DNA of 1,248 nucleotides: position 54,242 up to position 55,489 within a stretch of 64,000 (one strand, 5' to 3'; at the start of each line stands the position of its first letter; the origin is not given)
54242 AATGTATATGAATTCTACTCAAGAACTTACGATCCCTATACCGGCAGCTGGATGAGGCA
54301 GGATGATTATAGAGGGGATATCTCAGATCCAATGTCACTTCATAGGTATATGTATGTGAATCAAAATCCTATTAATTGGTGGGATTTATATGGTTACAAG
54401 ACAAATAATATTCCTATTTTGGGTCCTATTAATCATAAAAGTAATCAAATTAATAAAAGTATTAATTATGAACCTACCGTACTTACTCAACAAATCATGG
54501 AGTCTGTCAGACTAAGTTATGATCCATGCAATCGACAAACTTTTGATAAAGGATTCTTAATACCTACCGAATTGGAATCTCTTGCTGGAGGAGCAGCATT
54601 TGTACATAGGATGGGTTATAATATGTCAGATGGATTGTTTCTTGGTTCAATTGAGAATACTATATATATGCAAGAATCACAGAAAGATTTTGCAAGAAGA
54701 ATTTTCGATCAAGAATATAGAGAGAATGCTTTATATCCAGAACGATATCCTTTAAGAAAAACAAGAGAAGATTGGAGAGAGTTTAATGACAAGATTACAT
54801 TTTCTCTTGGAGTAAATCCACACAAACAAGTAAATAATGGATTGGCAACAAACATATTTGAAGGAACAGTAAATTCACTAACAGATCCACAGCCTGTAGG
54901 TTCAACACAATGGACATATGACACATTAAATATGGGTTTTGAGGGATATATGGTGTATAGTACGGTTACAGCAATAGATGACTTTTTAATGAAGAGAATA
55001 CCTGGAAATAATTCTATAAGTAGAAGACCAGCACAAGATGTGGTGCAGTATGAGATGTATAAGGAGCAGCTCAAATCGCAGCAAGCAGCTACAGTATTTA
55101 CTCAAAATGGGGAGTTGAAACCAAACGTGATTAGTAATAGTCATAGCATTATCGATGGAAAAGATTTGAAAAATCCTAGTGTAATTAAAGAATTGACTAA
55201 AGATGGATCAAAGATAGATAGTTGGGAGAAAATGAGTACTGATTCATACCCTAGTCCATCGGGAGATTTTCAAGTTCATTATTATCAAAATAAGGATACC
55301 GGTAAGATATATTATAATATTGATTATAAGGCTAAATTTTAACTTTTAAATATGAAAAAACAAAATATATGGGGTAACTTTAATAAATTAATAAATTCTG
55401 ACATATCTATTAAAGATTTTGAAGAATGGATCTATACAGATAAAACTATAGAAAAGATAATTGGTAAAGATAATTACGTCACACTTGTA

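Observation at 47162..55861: Giant RHS/YD-repeat polymorphic toxin with uncharacterised C-terminal toxin domain and downstream immunity gene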

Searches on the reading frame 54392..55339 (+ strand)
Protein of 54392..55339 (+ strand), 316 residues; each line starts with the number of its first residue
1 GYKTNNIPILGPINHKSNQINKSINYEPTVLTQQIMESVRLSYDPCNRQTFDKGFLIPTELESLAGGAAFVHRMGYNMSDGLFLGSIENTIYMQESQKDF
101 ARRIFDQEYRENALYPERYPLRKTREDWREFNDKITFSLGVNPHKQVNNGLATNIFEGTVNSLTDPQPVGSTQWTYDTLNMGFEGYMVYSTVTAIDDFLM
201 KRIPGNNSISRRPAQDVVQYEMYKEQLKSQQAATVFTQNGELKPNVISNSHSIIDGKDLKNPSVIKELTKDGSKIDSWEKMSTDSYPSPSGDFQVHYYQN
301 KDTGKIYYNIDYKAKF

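Call 5: search_protein_families(library=pfam, proteins=[window:54392-55339:+], max_evalue=1)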
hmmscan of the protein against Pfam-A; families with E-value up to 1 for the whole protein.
window:54392-55339:+ (316 aa): 1 family
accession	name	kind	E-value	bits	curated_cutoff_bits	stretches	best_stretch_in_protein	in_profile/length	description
PF21159.3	FlgK_2nd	-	0.023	15.5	24.7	1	147-196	9-55/116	Flagellar hook-associated protein 1, D3 domain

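Call 6: search_protein_families(library=ncbifam, proteins=[window:54392-55339:+], max_evalue=1)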
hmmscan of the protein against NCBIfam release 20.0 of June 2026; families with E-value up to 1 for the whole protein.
window:54392-55339:+ (316 aa): 0 families

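Call 9: find_homologous_proteins(query=window:54392-55339:+)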
Query window:54392-55339:+ (316 aa): 1 proteins with E <= 0.001 among 575 candidates.
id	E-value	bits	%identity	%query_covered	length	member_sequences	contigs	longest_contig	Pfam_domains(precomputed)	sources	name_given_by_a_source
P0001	5.2e-25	106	50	35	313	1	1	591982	-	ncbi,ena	-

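Call 10: search_solved_structures(query=window:54392-55339:+, max_evalue=10, show_alignments=2)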
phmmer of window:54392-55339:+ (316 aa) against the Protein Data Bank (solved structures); distinct sequences matched with E-value up to 10: 0.

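Call 16: find_encoding_contigs(protein=P0001, flank=6000, max_places=4)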
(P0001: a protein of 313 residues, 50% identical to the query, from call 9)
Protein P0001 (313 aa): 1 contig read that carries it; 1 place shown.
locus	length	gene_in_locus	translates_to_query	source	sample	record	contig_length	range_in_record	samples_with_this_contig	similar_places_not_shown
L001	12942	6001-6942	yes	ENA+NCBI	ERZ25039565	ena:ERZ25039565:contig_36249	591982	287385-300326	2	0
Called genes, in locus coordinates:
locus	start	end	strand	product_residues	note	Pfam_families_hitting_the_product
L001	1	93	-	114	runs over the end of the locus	-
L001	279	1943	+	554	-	-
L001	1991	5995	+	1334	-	-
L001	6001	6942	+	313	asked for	-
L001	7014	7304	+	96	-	-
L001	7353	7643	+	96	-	-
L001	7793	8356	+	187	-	-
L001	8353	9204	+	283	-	-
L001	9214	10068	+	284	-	-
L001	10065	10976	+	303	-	PF00482:T2SSF (weak)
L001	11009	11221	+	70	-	-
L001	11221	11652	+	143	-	PF07811:TadE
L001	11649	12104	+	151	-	PF07811:TadE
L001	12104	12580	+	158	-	PF13400:Tad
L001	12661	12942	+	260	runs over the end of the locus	PF00459:Inositol_P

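Call 19: search_protein_representatives(protein=window:54410-55339:+)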
Query: 310 residues. Proteins with E-value up to 0.001 (for the whole library): 517; up to 1e-10: 180; up to 1e-30: 1. The best 150 are listed.
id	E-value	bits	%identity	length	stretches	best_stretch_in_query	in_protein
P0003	8.1e-207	701.7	96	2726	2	1-310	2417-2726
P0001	1.6e-25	106.4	53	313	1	210-310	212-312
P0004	6.7e-24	101.1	51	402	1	207-310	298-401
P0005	1.3e-23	100.1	51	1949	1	199-310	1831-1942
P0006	1.6e-23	99.9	50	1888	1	212-310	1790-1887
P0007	4.4e-23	98.4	53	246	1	218-310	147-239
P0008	2.7e-22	95.8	45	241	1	192-310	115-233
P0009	3.3e-22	95.5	49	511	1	204-310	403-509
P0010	3.5e-22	95.4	51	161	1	218-310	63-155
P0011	3.6e-22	95.4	47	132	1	207-310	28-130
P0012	4.6e-22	95.0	49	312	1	203-301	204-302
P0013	5.5e-22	94.8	50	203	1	208-310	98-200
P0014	1.6e-21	93.3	53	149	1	219-309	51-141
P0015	3.4e-21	92.2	46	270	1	204-310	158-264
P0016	6.4e-21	91.3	44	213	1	193-307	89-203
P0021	4.0e-20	88.7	51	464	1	218-308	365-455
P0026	1.6e-19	86.7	42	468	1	205-310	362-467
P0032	5.5e-19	84.9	46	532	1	204-309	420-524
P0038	1.3e-18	83.7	45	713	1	208-310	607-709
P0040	2.3e-18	82.9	40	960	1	174-309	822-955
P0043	5.5e-18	81.7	45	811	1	208-310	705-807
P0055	2.2e-17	79.7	48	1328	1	218-309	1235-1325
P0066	2.8e-16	76.1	31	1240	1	145-310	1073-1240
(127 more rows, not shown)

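Call 21: search_protein_families(library=pfam, proteins=[P0004, P0009, P0021, P0026, P0032, P0038, P0040, P0043, P0066, P0055], max_evalue=0.01)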
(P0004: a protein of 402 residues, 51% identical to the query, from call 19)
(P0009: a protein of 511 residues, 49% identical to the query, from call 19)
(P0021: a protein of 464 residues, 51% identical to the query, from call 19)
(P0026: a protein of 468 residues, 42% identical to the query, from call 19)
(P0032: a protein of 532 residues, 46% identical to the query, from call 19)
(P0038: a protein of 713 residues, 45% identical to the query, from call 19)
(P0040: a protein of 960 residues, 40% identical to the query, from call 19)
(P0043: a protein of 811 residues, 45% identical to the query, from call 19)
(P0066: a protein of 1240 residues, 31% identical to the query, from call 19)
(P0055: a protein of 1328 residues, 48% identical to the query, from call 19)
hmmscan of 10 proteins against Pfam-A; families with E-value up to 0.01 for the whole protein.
P0004 (402 aa): 1 family
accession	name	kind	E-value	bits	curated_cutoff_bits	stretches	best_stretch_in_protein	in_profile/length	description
PF13699.11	eCIS_core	-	9.6e-23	80.6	22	1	1-69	10-78/79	eCIS core domain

P0009 (511 aa): 1 family
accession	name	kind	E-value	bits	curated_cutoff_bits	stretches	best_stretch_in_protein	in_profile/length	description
PF05593.20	RHS_repeat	-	1.6e-20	73.4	22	2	124-160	1-37/38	RHS Repeat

P0021 (464 aa): 1 family
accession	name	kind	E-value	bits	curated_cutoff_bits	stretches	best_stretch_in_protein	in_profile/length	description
PF05579.19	Peptidase_S32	-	0.0094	15.6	24.7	0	332-395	164-222/297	Equine arteritis virus serine endopeptidase S32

P0026 (468 aa): 0 families

P0032 (532 aa): 1 family
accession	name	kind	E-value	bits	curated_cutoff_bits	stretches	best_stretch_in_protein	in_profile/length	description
PF04830.18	DUF637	-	2.4e-33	115.7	26.6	1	98-253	1-168/168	Possible hemagglutinin (DUF637)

P0038 (713 aa): 1 family
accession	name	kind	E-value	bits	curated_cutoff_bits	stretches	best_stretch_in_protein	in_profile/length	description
PF08305.17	NPCBM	-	2.1e-80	267.9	23.9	2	176-320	2-136/137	NPCBM/NEW2 domain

P0040 (960 aa): 1 family
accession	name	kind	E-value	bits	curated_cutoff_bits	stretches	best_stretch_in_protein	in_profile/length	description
PF05593.20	RHS_repeat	-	9.3e-12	45.5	22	1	144-178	1-35/38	RHS Repeat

P0043 (811 aa): 1 family
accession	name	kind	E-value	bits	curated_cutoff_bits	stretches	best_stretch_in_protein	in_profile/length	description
PF05593.20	RHS_repeat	-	2.8e-14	53.5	22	1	44-83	1-37/38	RHS Repeat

P0066 (1240 aa): 1 family
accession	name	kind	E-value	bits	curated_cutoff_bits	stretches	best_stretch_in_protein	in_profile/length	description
PF05593.20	RHS_repeat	-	4.1e-34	116.7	22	4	120-156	1-37/38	RHS Repeat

P0055 (1328 aa): 1 family
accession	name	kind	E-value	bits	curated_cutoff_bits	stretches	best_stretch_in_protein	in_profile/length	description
PF05593.20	RHS_repeat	-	3.4e-27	94.7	22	1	370-391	15-36/38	RHS Repeat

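Call 62: find_related_loci(query=window:54410-55339:+, collection=metagenome_contigs, flank=6000)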
Query window:54410-55339:+ (310 aa) in metagenome_contigs; peptide patterns used: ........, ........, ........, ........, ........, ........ (x = any residue, [..] = any of these).
79 stretches matched a pattern, but none encodes a relative of the query by tblastn (E <= 1e-3).

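Call 95: search_protein_families(library=padloc, proteins=[window:54398-55339:+], max_evalue=0.1)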
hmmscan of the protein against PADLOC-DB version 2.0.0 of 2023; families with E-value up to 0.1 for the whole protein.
window:54398-55339:+ (314 aa): 0 families
